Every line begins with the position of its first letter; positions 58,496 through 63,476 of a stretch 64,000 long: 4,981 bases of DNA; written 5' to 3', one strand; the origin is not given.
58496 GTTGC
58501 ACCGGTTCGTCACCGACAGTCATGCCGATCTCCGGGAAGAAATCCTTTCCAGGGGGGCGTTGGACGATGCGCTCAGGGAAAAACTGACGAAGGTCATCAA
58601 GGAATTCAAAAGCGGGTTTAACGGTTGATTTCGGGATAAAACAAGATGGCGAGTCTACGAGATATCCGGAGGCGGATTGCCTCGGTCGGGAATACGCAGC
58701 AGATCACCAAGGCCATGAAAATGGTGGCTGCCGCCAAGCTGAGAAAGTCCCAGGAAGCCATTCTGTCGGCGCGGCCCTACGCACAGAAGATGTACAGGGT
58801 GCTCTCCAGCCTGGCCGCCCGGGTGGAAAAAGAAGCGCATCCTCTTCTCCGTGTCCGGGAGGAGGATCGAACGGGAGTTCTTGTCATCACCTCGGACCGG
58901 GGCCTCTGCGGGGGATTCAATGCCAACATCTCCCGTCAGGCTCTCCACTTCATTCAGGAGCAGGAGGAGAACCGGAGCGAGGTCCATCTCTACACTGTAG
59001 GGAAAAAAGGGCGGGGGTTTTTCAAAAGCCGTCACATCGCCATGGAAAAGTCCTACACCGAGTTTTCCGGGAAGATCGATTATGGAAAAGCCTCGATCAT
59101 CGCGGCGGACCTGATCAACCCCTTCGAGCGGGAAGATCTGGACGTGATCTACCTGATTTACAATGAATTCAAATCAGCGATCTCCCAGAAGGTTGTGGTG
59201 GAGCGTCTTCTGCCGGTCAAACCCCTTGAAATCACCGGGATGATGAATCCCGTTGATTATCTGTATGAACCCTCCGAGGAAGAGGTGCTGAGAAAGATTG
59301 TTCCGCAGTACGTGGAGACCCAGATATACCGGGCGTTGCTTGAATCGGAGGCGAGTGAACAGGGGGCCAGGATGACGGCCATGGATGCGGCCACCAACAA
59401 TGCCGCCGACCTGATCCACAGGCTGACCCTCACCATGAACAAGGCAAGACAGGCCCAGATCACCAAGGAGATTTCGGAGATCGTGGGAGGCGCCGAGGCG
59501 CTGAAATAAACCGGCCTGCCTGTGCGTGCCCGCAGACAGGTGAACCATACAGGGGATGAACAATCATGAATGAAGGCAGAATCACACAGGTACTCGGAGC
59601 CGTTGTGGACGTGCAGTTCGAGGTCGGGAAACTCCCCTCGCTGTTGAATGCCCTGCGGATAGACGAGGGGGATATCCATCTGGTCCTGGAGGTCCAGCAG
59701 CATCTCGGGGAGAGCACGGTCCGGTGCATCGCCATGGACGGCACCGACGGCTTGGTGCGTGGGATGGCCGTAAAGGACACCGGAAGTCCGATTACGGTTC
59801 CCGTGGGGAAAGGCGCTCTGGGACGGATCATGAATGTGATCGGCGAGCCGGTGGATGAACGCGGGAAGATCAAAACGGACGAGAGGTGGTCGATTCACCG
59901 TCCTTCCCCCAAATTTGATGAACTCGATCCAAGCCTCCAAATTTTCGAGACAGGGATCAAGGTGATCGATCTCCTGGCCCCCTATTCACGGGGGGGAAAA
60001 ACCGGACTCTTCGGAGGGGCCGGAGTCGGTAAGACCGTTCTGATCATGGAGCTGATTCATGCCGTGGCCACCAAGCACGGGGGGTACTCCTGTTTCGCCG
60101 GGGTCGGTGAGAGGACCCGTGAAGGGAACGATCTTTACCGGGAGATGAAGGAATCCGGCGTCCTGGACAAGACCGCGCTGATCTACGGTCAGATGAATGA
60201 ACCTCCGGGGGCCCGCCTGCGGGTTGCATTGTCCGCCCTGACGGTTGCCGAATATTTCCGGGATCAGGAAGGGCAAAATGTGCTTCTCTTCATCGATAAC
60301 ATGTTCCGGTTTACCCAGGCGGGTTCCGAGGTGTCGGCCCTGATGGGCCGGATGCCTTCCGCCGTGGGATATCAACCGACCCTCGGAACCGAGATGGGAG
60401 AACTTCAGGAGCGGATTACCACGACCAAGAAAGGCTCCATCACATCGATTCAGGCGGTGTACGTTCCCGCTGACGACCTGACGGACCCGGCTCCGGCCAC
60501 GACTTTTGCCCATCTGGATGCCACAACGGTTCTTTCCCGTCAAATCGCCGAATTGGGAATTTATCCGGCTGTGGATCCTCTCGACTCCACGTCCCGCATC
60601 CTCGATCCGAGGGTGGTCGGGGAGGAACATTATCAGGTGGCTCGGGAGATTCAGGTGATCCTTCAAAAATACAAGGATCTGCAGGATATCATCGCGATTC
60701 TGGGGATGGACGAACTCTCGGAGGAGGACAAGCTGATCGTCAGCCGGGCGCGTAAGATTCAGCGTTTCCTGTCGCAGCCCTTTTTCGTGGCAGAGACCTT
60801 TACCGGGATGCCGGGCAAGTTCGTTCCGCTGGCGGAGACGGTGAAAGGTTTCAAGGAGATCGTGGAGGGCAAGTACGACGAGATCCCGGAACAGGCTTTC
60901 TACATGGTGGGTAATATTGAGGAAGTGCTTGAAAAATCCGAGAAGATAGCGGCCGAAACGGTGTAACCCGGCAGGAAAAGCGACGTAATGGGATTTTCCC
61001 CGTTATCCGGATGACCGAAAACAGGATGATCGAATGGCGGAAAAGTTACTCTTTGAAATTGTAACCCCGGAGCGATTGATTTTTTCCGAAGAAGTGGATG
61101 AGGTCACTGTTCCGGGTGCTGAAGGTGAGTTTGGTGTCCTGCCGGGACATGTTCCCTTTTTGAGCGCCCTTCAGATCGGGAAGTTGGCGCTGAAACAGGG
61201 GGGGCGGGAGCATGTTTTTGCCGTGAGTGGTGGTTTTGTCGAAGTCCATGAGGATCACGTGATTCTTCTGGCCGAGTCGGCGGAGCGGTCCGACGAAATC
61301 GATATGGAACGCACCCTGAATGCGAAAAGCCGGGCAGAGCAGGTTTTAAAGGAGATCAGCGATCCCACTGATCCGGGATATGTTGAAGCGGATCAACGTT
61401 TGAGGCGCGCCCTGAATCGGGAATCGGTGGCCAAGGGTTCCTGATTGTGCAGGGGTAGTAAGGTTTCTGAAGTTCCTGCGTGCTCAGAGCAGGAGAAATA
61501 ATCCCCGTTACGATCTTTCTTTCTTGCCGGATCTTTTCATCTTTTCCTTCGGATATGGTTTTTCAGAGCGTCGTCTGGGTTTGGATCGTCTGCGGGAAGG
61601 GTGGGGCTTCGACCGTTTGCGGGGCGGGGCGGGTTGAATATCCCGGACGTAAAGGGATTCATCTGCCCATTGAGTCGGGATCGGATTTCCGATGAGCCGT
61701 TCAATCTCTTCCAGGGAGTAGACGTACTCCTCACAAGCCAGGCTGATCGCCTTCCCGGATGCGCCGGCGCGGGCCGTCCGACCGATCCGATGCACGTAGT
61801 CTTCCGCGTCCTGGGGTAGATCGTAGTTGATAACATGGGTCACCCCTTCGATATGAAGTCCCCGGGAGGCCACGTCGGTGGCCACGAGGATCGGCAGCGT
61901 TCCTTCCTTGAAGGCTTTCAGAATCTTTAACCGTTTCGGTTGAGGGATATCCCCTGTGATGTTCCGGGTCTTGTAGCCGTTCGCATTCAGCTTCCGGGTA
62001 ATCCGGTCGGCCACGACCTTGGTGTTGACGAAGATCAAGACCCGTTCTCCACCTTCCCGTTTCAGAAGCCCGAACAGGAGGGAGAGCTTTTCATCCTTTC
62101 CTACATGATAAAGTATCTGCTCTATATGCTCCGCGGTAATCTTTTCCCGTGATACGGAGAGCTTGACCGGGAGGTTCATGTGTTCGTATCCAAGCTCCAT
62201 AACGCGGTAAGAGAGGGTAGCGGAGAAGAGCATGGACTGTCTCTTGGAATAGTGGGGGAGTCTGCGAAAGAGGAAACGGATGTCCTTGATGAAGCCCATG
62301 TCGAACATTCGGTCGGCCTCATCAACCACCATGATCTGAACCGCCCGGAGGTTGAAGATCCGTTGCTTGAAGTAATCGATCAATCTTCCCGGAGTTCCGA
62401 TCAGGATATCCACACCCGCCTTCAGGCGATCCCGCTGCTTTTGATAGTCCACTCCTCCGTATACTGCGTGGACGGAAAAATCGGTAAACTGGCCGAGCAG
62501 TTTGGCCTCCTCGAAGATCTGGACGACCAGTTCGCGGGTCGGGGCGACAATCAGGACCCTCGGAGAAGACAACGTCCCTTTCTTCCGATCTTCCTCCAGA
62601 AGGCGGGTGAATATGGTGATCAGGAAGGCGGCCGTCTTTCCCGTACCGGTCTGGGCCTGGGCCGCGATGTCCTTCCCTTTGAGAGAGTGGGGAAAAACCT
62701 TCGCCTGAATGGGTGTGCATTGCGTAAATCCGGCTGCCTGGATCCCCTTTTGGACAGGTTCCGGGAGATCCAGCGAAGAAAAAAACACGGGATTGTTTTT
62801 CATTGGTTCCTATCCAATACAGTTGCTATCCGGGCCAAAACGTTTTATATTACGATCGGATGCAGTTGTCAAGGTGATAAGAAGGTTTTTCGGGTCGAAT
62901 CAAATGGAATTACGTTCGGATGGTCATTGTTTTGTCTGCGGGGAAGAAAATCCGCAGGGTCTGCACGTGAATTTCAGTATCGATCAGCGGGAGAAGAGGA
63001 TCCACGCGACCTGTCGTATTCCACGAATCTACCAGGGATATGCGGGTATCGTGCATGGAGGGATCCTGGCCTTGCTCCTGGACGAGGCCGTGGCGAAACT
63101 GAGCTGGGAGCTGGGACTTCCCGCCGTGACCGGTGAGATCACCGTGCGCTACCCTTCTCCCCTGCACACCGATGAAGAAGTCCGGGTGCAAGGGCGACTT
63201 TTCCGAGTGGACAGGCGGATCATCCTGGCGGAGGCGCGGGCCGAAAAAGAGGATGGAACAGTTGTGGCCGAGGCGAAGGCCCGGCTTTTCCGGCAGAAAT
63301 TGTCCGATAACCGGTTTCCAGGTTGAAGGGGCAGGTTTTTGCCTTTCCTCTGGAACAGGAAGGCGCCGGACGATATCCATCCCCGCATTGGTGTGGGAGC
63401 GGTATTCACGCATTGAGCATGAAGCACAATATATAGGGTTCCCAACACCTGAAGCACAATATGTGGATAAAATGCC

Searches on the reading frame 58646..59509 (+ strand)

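Call 47: search_protein_families(library=pfam, proteins=[window:58646-59509:+], max_evalue=0.0001)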
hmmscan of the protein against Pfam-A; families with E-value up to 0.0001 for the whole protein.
window:58646-59509:+ (287 aa): 1 family
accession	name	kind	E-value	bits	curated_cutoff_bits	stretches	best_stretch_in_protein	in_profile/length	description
PF00231.24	ATP-synt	-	7.5e-110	367.5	39.9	1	3-286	1-285/285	ATP synthase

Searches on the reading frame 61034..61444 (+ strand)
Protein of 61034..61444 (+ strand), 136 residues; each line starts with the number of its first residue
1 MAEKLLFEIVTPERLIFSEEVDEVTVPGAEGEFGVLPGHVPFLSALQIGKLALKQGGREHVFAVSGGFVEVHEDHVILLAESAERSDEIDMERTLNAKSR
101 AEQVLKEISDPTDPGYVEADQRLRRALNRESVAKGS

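Call 47: search_protein_families(library=pfam, proteins=[window:61034-61444:+], max_evalue=0.0001)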
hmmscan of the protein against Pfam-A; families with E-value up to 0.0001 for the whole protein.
window:61034-61444:+ (136 aa): 2 families
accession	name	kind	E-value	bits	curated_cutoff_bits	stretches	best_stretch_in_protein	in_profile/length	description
PF02823.21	ATP-synt_DE_N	-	5.7e-30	103.6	27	1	7-83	3-80/80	ATP synthase, Delta/Epsilon chain, beta-sandwich domain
PF00401.25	ATP-synt_DE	-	9.5e-08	32.5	24.6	1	87-134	1-47/47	ATP synthase, Delta/Epsilon chain, long alpha-helix domain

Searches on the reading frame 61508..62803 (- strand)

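Call 47: search_protein_families(library=pfam, proteins=[window:61508-62803:-], max_evalue=0.0001)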
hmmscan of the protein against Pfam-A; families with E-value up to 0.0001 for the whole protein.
window:61508-62803:- (431 aa): 3 families
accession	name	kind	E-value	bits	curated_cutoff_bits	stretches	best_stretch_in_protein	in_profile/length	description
PF00270.35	DEAD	-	5.4e-51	173.1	26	1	30-201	1-164/167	DEAD/DEAH box helicase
PF00271.37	Helicase_C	-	1.3e-33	116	23.5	1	239-347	2-110/110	Helicase conserved C-terminal domain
PF04851.21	ResIII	-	6.9e-09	36.3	22.5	1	44-197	24-162/164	Type III restriction enzyme, res subunit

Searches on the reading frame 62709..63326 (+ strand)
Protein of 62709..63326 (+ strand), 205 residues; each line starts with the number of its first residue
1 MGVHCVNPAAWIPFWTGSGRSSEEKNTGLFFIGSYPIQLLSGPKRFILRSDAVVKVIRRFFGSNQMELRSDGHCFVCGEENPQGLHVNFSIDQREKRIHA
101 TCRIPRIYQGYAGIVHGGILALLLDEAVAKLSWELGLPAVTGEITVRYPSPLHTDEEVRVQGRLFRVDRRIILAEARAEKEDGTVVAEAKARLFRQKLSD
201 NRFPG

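Call 47: search_protein_families(library=pfam, proteins=[window:62709-63326:+], max_evalue=0.0001)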
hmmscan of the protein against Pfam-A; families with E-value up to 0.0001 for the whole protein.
window:62709-63326:+ (205 aa): 1 family
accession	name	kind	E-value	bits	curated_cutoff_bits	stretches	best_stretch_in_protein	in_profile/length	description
PF03061.28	4HBT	-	5.5e-11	43.1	20.6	1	113-187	2-79/79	Thioesterase superfamily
